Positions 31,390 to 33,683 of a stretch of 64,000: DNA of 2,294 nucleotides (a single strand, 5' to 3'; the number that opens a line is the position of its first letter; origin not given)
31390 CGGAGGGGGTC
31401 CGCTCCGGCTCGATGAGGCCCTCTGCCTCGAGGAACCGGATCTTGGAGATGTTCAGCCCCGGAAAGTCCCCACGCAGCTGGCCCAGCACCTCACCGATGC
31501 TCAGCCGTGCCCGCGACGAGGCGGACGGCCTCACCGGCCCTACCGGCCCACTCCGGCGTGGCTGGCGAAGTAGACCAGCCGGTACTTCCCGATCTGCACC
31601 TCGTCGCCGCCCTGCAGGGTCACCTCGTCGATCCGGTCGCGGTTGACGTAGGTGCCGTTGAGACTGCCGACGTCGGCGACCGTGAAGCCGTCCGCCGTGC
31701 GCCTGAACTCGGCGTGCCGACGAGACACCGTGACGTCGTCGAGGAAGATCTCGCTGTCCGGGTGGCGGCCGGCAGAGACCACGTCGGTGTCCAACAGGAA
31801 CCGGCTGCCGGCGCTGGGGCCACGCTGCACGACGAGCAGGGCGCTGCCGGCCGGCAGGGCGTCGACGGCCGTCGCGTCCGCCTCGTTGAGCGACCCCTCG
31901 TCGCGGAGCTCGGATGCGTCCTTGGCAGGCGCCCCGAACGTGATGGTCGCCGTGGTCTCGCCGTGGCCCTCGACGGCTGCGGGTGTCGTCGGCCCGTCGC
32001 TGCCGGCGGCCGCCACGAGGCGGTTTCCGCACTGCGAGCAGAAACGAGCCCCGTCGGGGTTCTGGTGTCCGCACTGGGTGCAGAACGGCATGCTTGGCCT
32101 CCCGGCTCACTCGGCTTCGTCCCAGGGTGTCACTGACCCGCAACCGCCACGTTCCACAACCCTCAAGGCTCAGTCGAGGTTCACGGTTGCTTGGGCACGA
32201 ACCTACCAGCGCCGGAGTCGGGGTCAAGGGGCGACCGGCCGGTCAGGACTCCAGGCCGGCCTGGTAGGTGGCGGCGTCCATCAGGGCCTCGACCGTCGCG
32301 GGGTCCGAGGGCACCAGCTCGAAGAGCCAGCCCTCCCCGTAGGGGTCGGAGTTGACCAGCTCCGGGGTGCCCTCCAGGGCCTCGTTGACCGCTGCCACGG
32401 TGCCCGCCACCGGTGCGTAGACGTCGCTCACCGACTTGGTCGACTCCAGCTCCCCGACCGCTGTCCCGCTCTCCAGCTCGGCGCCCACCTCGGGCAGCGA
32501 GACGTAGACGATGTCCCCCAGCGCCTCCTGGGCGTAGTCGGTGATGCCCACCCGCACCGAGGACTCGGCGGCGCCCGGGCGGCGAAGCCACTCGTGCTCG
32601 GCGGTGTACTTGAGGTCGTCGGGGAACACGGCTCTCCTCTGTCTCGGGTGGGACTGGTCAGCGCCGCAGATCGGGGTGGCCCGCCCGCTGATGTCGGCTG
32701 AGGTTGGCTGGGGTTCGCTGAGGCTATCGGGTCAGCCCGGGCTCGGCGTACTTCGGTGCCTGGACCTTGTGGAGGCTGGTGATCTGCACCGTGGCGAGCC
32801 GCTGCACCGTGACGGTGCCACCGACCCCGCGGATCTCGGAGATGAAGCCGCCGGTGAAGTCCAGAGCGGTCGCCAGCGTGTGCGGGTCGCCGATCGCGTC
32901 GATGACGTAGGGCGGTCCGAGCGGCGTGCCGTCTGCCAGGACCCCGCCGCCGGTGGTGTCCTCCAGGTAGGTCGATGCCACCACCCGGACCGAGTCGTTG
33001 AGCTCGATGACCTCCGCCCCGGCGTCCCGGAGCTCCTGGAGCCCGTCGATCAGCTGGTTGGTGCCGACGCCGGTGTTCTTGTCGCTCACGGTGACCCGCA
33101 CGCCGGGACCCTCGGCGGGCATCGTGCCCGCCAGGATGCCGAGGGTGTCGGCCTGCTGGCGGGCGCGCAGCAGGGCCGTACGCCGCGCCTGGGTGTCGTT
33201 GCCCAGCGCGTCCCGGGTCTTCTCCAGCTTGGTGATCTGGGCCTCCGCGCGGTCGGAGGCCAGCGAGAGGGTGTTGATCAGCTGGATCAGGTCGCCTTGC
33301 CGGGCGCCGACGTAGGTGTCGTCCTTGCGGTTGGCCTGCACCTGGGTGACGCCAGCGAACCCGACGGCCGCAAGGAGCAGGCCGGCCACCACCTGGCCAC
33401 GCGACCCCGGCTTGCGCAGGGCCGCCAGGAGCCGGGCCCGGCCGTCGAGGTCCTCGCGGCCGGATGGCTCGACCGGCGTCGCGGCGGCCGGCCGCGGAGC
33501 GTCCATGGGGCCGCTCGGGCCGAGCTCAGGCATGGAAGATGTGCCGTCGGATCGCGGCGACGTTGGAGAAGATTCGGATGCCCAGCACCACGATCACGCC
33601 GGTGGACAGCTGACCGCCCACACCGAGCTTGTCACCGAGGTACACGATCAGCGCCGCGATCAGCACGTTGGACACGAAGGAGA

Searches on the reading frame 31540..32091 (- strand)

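Call 46: search_protein_families(library=pfam, proteins=[window:31540-32091:-], max_evalue=0.00001)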
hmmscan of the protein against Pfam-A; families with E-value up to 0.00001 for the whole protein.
window:31540-32091:- (183 aa): 4 families
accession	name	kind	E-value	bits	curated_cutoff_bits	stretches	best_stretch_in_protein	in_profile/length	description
PF00498.31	FHA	-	6.1e-19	68.7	20.7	1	106-168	2-67/67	FHA domain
PF16697.10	Yop-YscD_cpl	-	5.7e-15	55.8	33.2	1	89-172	3-88/94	Inner membrane component of T3SS, cytoplasmic domain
PF13240.11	Zn_Ribbon_1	-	3.5e-10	39.8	25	1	3-25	1-23/23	zinc-ribbon domain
PF12773.13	DZR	-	1.2e-06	29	27.3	1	4-26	1-23/45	Double zinc ribbon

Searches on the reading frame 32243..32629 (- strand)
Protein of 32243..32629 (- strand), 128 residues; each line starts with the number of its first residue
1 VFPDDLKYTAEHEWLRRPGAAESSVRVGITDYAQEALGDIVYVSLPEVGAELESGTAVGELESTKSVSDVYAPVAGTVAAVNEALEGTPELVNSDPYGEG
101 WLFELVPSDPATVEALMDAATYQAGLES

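Call 46: search_protein_families(library=pfam, proteins=[window:32243-32629:-], max_evalue=0.00001)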
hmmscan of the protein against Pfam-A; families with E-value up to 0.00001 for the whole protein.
window:32243-32629:- (128 aa): 1 family
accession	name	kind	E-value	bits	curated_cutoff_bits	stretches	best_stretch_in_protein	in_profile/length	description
PF01597.25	GCV_H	-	1.3e-40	138.5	22.2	1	6-126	1-119/122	Glycine cleavage H-protein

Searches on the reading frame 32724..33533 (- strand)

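Call 46: search_protein_families(library=pfam, proteins=[window:32724-33533:-], max_evalue=0.00001)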
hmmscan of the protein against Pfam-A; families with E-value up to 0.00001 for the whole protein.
window:32724-33533:- (269 aa): 1 family
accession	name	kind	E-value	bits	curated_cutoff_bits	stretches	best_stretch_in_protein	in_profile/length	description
PF05949.17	DUF881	-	3.1e-32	111.9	25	1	127-264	1-146/146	Bacterial protein of unknown function (DUF881)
